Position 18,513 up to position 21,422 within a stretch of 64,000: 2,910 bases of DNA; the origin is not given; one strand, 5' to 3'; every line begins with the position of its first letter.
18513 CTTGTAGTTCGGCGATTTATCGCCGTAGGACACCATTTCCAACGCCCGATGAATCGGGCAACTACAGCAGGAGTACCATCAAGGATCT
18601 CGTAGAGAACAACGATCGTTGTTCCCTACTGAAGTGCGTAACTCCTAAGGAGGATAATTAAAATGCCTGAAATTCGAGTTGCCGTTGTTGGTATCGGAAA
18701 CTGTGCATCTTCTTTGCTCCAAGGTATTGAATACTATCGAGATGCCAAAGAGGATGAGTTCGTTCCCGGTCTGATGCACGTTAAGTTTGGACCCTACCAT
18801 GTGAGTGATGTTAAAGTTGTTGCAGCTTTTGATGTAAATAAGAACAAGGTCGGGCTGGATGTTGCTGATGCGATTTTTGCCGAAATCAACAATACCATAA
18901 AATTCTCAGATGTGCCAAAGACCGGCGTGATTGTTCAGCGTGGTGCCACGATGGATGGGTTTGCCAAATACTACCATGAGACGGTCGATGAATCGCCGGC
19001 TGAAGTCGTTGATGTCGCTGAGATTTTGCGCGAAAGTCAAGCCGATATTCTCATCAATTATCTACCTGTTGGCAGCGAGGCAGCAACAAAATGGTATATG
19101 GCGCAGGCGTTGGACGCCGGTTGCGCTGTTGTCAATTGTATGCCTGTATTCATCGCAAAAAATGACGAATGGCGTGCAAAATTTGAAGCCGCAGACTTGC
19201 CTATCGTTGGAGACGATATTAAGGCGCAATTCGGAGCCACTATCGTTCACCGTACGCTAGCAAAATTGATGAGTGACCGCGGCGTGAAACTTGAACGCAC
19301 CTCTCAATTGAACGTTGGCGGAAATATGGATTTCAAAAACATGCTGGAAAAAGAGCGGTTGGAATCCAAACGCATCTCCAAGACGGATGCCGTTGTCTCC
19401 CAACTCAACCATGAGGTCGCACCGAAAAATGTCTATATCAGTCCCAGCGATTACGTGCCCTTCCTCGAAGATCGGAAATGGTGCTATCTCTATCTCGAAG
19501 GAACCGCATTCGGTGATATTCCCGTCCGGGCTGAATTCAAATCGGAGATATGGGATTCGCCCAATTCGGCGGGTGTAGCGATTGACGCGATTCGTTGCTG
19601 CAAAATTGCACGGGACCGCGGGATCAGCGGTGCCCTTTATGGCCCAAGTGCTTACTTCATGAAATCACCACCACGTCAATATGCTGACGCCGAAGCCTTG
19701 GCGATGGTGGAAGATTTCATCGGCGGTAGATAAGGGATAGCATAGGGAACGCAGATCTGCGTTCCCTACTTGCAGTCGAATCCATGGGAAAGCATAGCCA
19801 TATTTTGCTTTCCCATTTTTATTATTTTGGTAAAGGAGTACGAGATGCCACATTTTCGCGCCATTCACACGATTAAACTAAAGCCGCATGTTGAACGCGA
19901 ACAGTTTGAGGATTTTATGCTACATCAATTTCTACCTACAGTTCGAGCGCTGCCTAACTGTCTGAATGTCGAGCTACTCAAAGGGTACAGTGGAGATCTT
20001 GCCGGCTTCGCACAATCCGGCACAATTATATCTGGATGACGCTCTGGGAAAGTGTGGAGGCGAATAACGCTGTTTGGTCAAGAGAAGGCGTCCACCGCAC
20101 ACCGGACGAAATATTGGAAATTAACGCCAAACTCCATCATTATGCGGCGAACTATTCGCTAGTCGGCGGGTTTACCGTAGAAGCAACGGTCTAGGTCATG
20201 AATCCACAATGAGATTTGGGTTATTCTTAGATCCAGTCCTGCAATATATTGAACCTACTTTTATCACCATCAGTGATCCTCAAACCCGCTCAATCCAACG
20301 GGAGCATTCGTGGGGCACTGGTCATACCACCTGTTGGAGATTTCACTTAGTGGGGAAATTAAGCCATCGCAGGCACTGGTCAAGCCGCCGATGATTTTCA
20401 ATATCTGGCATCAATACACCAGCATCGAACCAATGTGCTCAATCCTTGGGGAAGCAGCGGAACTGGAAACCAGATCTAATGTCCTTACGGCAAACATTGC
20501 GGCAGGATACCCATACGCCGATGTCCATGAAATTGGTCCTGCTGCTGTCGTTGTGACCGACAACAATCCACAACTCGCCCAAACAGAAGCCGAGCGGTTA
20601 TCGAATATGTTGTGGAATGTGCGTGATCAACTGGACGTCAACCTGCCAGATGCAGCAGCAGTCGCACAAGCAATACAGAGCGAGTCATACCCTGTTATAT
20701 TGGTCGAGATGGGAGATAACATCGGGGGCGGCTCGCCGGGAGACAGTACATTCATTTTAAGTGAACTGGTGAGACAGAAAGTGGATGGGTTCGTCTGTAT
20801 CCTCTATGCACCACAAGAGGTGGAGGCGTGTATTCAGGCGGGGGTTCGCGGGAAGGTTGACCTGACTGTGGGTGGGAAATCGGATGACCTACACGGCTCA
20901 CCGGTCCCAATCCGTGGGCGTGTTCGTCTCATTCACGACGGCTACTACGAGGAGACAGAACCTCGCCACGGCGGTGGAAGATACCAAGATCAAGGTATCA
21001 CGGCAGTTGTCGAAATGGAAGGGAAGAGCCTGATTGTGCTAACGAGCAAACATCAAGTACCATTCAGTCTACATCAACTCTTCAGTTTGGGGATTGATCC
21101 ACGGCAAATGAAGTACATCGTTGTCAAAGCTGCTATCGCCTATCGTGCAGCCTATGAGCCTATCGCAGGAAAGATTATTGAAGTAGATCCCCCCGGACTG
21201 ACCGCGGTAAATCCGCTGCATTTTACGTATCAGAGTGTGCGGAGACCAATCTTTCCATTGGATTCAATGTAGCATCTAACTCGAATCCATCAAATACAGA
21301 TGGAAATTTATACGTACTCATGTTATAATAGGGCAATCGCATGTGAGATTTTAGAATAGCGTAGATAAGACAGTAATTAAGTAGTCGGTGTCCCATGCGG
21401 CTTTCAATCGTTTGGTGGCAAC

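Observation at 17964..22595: A 4.6-kb IS-bounded composite unit with a 10-bp target-site duplication carries ino1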

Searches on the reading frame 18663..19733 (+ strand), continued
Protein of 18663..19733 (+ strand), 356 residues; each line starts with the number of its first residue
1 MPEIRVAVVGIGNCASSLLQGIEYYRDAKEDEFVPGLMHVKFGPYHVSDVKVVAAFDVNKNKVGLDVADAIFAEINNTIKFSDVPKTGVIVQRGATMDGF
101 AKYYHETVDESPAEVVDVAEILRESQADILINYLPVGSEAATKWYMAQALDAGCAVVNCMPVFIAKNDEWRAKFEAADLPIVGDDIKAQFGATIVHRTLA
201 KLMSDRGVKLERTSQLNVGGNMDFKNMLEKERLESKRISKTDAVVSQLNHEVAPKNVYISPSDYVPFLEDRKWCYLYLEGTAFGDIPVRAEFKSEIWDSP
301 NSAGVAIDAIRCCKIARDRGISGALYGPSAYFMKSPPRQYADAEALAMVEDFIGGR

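Call 25: find_encoding_contigs(protein=P0242, flank=7000, max_places=10)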
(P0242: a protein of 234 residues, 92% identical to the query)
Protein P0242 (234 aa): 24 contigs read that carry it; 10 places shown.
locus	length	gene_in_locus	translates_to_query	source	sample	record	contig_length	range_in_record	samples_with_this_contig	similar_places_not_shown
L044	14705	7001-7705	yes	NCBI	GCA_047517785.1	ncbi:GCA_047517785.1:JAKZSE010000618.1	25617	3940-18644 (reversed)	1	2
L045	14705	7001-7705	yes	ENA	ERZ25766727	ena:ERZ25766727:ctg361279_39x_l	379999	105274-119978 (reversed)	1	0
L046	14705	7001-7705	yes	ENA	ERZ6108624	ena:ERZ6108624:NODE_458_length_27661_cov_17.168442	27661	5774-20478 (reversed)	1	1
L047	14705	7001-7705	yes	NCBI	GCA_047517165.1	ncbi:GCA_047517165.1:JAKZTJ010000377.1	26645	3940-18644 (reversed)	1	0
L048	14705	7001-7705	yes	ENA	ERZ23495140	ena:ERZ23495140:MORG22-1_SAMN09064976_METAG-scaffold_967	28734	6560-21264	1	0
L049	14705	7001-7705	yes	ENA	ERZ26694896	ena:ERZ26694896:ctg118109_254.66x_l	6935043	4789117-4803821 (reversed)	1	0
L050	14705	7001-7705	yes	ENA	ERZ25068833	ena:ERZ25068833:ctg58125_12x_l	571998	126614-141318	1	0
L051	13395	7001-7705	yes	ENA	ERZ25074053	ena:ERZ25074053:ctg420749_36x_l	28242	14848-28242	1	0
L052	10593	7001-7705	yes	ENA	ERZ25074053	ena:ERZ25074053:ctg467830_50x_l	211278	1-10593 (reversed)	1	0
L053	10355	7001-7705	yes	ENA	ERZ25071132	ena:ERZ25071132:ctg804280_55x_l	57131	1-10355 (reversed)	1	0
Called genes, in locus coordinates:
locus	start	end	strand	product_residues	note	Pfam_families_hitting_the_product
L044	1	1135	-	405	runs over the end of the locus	PF13742:tRNA_anti_2, PF01336:tRNA_anti-codon, PF02601:Exonuc_VII_L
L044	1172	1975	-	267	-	PF00149:Metallophos, PF13277:YmdB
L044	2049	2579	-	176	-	-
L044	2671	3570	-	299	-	PF01261:AP_endonuc_2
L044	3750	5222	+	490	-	PF07364:DUF1485, PF07171:MlrC_C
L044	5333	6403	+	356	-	PF01658:Inos-1-P_synth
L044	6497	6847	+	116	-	-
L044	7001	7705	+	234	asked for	PF01370:Epimerase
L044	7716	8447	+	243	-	PF01073:3Beta_HSD (faint), PF01370:Epimerase (weak)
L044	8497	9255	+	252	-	PF03009:GDPD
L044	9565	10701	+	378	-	PF01385:OrfB_IS605, PF07282:Cas12f1-like_TNB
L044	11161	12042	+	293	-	PF00155:Aminotran_1_2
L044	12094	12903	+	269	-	PF18765:Polbeta, PF01934:HepT-like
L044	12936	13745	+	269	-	PF18765:Polbeta, PF01934:HepT-like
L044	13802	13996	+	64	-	-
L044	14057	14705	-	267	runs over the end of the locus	PF01790:LGT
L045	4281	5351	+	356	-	PF01658:Inos-1-P_synth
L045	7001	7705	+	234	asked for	PF01370:Epimerase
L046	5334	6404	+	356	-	PF01658:Inos-1-P_synth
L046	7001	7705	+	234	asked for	PF01370:Epimerase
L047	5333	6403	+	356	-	PF01658:Inos-1-P_synth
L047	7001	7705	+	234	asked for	PF01370:Epimerase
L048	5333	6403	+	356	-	PF01658:Inos-1-P_synth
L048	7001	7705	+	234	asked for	PF01370:Epimerase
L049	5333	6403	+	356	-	PF01658:Inos-1-P_synth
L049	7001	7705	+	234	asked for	PF01370:Epimerase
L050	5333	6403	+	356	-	PF01658:Inos-1-P_synth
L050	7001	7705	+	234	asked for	PF01370:Epimerase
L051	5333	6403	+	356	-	PF01658:Inos-1-P_synth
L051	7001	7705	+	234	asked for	PF01370:Epimerase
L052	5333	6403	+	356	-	PF01658:Inos-1-P_synth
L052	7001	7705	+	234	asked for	PF01370:Epimerase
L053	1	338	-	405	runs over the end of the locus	PF13742:tRNA_anti_2, PF01336:tRNA_anti-codon, PF02601:Exonuc_VII_L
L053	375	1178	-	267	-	PF00149:Metallophos, PF13277:YmdB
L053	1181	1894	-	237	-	PF00702:Hydrolase, PF13419:HAD_2, PF13242:Hydrolase_like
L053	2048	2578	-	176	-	-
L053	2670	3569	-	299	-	PF01261:AP_endonuc_2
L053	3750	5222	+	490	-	PF07364:DUF1485, PF07171:MlrC_C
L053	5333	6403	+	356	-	PF01658:Inos-1-P_synth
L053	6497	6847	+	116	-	-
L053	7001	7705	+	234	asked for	PF01370:Epimerase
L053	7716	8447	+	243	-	PF01073:3Beta_HSD (faint), PF01370:Epimerase (weak)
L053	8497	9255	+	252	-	PF03009:GDPD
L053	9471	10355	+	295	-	?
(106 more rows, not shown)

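Call 30: search_protein_families(library=pfam, proteins=[window:18663-19733:+, L004:11184-11534:+], max_evalue=0.01)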
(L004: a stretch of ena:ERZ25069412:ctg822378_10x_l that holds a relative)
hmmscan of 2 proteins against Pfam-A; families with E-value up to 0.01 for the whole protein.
window:18663-19733:+ (356 aa): 1 family
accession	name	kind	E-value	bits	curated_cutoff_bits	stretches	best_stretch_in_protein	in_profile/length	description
PF01658.22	Inos-1-P_synth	-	4.7e-34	117.2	27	1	191-299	1-107/107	Myo-inositol-1-phosphate synthase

L004:11184-11534:+ (116 aa): 0 families
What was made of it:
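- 18663..19733 (+): ino1 (myo-inositol-1-phosphate synthase), 356 aa, intact. A xenologous second copy. Call 30 (PF01658).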

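Call 31: search_protein_families(library=ncbifam, proteins=[window:18663-19733:+, L004:11184-11534:+], max_evalue=0.001)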
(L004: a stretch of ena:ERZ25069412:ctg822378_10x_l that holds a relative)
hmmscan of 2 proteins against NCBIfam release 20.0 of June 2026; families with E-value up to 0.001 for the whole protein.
window:18663-19733:+ (356 aa): 1 family
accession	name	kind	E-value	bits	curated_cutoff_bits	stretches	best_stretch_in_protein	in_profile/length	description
TIGR03450.1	mycothiol_INO1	equivalog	2.1e-165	550.2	638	1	4-353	1-355/355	inositol-3-phosphate synthase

L004:11184-11534:+ (116 aa): 0 families
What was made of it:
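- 18663..19733 (+): Call 31 (TIGR03450, 550 bits, below its cutoff of 638).
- On myo-inositol-1-phosphate synthase (ino1): TIGR03450 scores 550 bits, below its equivalog cutoff of 638 (call 31), so it is not filed as the mycothiol-type equivalog.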

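Call 42: find_encoding_contigs(protein=P0370, flank=10000, max_places=4)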
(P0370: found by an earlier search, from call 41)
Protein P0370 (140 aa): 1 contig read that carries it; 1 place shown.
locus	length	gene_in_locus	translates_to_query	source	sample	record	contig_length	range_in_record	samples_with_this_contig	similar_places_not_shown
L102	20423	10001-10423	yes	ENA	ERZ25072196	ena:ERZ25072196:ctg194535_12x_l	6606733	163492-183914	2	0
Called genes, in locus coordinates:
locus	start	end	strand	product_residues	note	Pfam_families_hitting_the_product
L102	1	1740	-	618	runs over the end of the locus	PF13292:DXP_synthase_N, PF02775:TPP_enzyme_C (weak), PF02779:Transket_pyr, PF02780:Transketolase_C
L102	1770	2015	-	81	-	PF02609:Exonuc_VII_S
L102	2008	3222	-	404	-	PF13742:tRNA_anti_2, PF01336:tRNA_anti-codon, PF02601:Exonuc_VII_L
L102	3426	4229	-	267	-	PF00149:Metallophos, PF13277:YmdB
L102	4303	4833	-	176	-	-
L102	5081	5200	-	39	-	PF02350:Epimerase_2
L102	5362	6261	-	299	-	PF01261:AP_endonuc_2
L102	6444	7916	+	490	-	PF07364:DUF1485, PF07171:MlrC_C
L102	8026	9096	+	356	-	PF01658:Inos-1-P_synth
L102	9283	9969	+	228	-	-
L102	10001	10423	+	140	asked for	-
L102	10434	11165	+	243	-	PF01370:Epimerase (weak)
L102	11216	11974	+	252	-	PF03009:GDPD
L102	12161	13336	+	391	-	PF00155:Aminotran_1_2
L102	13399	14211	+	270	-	PF18765:Polbeta, PF01934:HepT-like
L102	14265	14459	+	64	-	-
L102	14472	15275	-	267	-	PF01790:LGT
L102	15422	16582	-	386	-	PF02417:Chromate_transp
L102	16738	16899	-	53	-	-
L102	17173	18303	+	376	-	PF01699:Na_Ca_ex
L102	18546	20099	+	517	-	PF13709:DUF4159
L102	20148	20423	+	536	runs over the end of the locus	PF14312:FG-GAP_2, PF13860:FlgD_ig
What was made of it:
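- The host's native locus lies on the same contig (L102, call 42).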

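Call 53: find_encoding_contigs(protein=P0024, flank=5000, max_places=2)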
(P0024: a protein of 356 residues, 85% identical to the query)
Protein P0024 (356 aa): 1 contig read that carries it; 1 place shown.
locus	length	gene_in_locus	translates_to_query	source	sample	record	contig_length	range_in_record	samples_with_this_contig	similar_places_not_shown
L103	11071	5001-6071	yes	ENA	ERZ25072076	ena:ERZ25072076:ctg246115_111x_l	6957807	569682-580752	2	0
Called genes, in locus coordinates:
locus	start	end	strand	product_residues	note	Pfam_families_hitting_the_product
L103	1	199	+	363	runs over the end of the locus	PF08240:ADH_N, PF16912:Glu_dehyd_C, PF00107:ADH_zinc_N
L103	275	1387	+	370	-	PF01663:Phosphodiest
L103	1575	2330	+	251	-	PF01073:3Beta_HSD, PF01370:Epimerase, PF02719:Polysacc_synt_2 (faint), PF04321:RmlD_sub_bind, PF07993:NAD_binding_4 (faint), PF13460:NAD_binding_10, PF16363:GDP_Man_Dehyd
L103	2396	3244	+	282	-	PF05721:PhyH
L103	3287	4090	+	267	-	PF05721:PhyH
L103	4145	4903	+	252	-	PF05721:PhyH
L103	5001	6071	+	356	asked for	PF01658:Inos-1-P_synth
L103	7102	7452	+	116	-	-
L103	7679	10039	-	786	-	PF01804:Penicil_amidase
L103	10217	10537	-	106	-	-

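Call 63: find_related_loci(query=window:18663-19733:+, collection=viral_contigs, flank=6000)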
Query window:18663-19733:+ (356 aa) in viral_contigs; peptide patterns used: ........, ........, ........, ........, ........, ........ (x = any residue, [..] = any of these).
4 stretches matched a pattern; 2 encode a relative of the query (tblastn E <= 1e-3); 2 distinct loci.
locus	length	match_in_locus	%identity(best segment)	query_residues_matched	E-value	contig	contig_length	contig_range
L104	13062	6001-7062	62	1-353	2e-152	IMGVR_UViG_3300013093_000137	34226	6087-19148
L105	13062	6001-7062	62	1-353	2e-152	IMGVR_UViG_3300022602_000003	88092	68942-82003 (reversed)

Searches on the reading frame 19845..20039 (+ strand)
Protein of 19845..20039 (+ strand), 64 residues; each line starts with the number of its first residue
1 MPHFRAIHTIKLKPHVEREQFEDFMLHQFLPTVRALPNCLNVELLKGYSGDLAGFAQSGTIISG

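Call 30: search_protein_families(library=pfam, proteins=[window:19845-20039:+], max_evalue=0.01)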
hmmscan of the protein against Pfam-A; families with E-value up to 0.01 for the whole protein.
window:19845-20039:+ (64 aa): 0 families
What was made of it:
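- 19845..20194 (+): Small conserved gene (116 aa in relatives), split here by a 1-nt deletion near 20020. No Pfam family matched (call 30).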

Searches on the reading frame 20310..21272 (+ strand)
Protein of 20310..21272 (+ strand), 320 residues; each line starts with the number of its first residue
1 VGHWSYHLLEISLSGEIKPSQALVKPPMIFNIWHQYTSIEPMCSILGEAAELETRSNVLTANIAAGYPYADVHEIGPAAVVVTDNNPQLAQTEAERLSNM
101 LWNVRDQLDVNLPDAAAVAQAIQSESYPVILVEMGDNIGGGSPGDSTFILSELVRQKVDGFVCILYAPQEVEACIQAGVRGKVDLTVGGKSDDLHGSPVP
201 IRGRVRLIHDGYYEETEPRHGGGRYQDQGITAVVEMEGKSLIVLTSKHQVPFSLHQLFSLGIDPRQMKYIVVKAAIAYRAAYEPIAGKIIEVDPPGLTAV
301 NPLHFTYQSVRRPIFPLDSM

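Call 30: search_protein_families(library=pfam, proteins=[window:20310-21272:+], max_evalue=0.01)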
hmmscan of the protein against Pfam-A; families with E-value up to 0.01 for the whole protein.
window:20310-21272:+ (320 aa): 2 families
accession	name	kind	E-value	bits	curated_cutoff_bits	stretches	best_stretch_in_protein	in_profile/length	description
PF07171.17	MlrC_C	-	8e-49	166.7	27.2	1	131-308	1-177/178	MlrC C-terminus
PF07364.17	DUF1485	-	5.7e-25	88.6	22.8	1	8-121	175-289/290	Metallopeptidase family M81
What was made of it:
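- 20348..21272 (+): M81/MlrC-like peptidase fragment (3' two-thirds). The frame is still open. Call 30: Pfam DUF1485 positions 175-289 of 290, plus MlrC_C.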

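Call 31: search_protein_families(library=ncbifam, proteins=[window:20310-21272:+], max_evalue=0.001)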
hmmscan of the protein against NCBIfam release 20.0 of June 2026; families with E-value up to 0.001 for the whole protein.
window:20310-21272:+ (320 aa): 1 family
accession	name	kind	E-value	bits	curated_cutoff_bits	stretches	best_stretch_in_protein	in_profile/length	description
NF041767.1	micro_ase_MlrC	exception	4e-23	81.6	999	1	7-318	203-505/511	microcystinase MlrC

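Call 41: list_cluster_members(proteins=[P0241, P0248, P0244, P0139, P0145, P0127, P0142, window:18663-19733:+, window:20310-21272:+, P0129])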
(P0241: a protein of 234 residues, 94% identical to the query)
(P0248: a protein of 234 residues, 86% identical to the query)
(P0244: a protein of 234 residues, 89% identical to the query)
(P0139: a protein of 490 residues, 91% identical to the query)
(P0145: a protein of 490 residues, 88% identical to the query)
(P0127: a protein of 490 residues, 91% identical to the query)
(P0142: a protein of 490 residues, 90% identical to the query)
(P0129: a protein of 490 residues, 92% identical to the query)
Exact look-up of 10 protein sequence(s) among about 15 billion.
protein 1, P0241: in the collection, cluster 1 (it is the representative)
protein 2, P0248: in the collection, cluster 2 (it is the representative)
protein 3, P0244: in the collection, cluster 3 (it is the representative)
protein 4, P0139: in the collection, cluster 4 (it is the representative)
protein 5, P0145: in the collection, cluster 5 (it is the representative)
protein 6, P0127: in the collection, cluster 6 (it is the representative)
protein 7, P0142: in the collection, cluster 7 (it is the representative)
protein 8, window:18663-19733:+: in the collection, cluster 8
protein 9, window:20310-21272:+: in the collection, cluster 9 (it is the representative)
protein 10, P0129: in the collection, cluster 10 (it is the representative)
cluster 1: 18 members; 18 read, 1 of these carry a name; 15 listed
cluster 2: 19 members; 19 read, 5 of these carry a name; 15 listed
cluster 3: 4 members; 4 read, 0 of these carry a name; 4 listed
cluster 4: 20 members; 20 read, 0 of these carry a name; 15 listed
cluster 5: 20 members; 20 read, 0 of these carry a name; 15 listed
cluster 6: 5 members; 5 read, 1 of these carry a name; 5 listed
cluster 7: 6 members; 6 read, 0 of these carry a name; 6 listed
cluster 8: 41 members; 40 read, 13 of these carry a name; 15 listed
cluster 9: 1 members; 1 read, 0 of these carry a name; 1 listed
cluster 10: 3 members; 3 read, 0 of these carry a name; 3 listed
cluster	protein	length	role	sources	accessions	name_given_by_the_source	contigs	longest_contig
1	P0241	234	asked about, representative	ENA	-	-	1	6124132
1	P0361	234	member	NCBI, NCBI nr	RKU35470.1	hypothetical protein C6496_16810 [Candidatus Poribacteria bacterium] | MAG: hypothetical protein C6496_16810 [Candidatus Poribacteria bacterium]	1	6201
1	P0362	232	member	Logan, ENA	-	-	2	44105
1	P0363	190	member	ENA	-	-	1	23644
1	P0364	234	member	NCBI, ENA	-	-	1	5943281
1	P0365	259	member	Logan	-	-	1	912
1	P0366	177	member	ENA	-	-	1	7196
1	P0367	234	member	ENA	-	-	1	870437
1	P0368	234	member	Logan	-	-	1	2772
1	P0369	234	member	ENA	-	-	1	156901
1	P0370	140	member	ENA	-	-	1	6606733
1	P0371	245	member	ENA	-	-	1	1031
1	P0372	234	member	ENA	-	-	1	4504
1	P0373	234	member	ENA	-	-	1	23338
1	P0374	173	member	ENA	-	-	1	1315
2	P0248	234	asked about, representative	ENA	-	-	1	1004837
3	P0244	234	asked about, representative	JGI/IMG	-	-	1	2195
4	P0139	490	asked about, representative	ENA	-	-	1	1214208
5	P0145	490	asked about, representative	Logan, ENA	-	-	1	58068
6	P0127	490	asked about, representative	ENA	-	-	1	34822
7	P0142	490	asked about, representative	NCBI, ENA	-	-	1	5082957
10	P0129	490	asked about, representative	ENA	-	-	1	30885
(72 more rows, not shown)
